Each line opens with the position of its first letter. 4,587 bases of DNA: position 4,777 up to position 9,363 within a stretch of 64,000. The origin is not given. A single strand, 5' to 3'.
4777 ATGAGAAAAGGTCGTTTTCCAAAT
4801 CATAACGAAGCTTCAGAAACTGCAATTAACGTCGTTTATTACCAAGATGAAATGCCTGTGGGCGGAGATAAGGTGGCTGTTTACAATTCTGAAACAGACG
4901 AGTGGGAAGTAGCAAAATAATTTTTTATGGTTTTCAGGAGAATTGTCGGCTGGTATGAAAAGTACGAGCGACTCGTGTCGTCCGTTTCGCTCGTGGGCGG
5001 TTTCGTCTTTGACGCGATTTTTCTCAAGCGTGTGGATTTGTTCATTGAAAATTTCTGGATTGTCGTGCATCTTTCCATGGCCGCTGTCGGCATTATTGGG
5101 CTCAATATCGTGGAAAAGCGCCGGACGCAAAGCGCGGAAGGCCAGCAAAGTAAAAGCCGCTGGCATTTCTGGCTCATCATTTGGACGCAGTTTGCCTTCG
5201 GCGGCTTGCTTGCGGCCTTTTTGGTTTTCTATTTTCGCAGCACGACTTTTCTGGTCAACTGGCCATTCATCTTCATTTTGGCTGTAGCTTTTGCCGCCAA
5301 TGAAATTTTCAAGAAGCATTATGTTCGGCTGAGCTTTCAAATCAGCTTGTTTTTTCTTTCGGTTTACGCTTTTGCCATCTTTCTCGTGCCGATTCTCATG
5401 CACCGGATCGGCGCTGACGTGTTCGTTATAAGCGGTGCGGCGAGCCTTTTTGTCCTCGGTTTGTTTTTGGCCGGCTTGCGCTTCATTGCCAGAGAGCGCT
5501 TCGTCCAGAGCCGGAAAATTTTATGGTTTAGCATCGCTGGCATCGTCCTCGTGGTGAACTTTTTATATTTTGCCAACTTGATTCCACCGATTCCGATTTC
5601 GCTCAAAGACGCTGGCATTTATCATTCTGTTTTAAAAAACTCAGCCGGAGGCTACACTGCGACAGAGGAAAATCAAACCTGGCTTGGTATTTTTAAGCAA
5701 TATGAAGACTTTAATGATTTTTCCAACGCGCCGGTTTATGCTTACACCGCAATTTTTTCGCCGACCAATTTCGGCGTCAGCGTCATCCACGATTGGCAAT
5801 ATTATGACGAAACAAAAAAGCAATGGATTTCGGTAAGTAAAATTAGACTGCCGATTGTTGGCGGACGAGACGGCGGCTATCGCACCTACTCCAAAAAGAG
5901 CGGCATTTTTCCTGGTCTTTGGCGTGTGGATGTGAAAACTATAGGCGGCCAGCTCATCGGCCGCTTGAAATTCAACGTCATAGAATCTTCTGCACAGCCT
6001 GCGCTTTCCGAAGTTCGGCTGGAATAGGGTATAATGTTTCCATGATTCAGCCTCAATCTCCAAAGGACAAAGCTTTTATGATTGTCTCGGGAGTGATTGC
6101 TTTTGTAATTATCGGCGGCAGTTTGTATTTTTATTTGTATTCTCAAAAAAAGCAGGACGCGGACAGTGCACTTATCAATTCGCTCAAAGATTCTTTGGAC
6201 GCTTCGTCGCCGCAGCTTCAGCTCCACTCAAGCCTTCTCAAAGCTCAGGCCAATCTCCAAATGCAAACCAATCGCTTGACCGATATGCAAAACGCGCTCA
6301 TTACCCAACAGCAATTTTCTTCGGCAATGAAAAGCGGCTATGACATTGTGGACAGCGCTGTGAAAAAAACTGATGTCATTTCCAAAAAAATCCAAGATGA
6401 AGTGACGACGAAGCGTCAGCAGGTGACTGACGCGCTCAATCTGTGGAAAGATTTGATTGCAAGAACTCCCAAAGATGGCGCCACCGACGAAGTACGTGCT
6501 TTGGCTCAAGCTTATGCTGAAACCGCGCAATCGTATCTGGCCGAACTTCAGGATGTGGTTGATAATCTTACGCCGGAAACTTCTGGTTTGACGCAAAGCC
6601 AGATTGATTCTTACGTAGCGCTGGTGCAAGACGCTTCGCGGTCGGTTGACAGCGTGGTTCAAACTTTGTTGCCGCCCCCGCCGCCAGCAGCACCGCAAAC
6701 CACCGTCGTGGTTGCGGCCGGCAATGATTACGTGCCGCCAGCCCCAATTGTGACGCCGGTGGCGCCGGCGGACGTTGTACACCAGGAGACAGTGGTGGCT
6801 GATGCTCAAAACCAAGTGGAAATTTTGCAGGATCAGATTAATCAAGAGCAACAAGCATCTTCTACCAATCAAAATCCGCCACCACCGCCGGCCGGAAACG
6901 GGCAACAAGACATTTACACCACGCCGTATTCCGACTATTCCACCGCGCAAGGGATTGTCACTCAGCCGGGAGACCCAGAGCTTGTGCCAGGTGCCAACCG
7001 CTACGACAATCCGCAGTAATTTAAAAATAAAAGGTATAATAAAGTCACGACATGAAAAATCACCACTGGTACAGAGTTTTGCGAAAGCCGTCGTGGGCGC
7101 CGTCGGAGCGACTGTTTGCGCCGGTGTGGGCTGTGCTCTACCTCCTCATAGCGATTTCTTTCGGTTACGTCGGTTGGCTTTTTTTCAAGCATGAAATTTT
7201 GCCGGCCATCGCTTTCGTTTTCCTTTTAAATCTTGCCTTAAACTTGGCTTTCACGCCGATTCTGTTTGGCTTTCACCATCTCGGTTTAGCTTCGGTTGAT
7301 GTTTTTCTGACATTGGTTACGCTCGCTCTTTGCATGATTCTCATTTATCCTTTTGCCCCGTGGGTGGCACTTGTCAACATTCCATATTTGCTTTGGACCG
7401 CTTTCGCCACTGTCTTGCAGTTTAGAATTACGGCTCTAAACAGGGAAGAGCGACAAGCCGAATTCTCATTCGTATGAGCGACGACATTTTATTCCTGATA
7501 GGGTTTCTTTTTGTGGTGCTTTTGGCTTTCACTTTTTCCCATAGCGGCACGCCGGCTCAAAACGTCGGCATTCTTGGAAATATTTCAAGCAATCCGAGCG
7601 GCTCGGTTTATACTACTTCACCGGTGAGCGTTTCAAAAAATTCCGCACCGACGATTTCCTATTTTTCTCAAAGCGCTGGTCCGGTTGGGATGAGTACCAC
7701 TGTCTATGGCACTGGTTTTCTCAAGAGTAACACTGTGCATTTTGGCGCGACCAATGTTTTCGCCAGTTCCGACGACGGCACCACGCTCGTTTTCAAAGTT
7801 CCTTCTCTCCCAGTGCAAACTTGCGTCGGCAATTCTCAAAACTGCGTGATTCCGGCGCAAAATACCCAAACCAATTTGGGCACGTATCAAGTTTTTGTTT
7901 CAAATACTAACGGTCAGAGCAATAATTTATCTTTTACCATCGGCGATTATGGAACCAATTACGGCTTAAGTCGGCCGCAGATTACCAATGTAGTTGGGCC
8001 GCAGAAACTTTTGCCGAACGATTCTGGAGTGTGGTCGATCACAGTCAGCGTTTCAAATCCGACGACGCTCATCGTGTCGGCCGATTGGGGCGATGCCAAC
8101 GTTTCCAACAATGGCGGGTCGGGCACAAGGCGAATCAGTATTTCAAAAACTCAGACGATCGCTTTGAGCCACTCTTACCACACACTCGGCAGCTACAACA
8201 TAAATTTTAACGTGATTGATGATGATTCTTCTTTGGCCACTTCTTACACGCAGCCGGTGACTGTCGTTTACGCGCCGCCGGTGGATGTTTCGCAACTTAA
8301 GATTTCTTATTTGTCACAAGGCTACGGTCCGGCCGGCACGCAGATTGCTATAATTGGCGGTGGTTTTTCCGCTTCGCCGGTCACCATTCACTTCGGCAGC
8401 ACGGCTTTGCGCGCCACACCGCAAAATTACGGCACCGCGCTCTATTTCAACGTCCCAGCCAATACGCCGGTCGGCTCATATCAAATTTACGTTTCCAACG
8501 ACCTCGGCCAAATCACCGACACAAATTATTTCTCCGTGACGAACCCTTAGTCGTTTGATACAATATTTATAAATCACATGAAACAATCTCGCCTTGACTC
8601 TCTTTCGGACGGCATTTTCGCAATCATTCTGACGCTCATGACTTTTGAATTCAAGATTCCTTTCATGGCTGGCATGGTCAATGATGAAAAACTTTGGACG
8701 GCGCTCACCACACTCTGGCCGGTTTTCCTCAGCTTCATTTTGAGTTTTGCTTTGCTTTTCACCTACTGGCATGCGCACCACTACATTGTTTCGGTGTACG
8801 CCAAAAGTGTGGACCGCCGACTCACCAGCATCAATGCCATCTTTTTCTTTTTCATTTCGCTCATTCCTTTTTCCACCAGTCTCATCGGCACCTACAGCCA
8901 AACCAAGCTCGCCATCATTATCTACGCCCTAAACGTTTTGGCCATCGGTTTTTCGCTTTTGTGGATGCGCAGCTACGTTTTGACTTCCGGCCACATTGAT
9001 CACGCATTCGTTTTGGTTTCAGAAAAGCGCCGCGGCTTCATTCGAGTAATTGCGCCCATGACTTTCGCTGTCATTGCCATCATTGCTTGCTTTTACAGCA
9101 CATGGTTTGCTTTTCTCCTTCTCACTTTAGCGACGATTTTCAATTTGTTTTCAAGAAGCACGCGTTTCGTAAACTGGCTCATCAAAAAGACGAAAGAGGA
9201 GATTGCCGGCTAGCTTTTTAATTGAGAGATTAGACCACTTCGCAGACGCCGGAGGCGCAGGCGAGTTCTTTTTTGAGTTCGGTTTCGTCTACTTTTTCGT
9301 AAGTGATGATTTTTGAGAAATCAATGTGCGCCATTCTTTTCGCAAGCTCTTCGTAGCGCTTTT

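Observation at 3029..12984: Two PEP-CTERM-tagged secreted proteins in a genome that also encodes a sortase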

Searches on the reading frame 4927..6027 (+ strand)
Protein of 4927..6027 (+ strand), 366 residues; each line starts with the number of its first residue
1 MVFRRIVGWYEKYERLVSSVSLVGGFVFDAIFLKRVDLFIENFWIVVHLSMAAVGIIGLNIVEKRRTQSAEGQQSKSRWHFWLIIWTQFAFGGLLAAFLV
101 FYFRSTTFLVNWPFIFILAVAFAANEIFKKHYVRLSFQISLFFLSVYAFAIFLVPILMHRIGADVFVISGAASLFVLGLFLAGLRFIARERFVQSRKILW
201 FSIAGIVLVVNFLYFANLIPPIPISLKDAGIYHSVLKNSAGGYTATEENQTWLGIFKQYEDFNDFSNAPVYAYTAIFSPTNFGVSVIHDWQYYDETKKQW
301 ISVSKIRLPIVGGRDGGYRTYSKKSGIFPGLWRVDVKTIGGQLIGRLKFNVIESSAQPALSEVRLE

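Call 7: search_protein_families(library=ncbifam, proteins=[window:4927-6027:+], max_evalue=1)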
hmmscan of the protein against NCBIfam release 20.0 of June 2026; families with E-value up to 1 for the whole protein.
window:4927-6027:+ (366 aa): 1 family
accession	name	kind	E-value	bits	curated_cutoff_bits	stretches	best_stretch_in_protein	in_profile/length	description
NF053700.1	bfi2_fam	equivalog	0.038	13.4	350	1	61-141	16-98/294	Bf21 family immunity protein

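Call 8: search_protein_families(library=pfam, proteins=[window:4927-6027:+], max_evalue=0.1)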
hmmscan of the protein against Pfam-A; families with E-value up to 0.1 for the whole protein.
window:4927-6027:+ (366 aa): 2 families
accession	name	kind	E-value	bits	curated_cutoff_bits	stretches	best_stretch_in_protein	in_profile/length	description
PF11141.13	DUF2914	-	1.8e-14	53.6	23.6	1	285-351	3-62/62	Protein of unknown function (DUF2914)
PF12593.13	McyA_C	-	0.014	15.5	25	1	276-294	17-35/43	Microcystin synthetase C terminal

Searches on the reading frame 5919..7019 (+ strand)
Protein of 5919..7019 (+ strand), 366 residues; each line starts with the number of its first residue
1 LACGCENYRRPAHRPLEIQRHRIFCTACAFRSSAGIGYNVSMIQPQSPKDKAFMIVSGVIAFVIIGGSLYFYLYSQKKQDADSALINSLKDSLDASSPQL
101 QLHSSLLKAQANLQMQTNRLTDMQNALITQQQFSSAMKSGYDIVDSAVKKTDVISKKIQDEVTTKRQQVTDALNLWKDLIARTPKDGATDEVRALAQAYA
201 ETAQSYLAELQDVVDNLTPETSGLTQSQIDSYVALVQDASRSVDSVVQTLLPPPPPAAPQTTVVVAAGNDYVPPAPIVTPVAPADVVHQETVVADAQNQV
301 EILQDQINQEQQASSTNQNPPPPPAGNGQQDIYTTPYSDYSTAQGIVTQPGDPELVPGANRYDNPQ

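Call 57: search_protein_families(library=pfam, proteins=[window:5919-7019:+], max_evalue=0.01)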
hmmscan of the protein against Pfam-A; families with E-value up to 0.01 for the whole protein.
window:5919-7019:+ (366 aa): 1 family
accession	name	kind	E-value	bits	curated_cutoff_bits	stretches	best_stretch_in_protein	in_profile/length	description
PF07464.16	ApoLp-III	-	0.0045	17.6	36.3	1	121-226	12-108/146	Apolipophorin-III precursor (apoLp-III)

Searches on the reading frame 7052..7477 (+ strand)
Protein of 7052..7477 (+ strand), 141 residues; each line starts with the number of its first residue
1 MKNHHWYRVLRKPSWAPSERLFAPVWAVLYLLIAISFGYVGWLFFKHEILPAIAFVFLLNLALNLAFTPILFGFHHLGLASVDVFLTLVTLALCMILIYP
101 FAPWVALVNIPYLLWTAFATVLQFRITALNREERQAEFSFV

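Call 58: search_protein_families(library=pfam, proteins=[window:7052-7477:+], max_evalue=0.01)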
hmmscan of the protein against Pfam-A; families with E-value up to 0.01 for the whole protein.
window:7052-7477:+ (141 aa): 1 family
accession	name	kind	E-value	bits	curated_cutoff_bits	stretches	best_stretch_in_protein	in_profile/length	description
PF03073.20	TspO_MBR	-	1.5e-28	99.8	24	1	4-126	21-143/145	TspO/MBR family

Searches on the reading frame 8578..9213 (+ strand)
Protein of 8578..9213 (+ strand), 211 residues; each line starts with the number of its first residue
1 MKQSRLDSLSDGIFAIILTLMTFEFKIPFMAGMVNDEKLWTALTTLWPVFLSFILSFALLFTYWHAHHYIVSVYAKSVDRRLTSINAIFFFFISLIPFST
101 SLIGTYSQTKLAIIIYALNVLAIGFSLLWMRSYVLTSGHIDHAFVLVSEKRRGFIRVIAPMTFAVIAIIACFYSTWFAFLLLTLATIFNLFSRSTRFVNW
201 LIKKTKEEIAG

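Call 7: search_protein_families(library=ncbifam, proteins=[window:8578-9213:+], max_evalue=1)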
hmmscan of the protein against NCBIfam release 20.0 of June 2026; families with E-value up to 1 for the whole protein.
window:8578-9213:+ (211 aa): 0 families

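Call 8: search_protein_families(library=pfam, proteins=[window:8578-9213:+], max_evalue=0.1)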
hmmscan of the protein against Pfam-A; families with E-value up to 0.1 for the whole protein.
window:8578-9213:+ (211 aa): 1 family
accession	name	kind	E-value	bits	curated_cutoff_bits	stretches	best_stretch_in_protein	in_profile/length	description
PF06736.16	TMEM175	-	1.5e-22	80.3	25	1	5-97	1-88/88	Endosomal/lysosomal potassium channel TMEM175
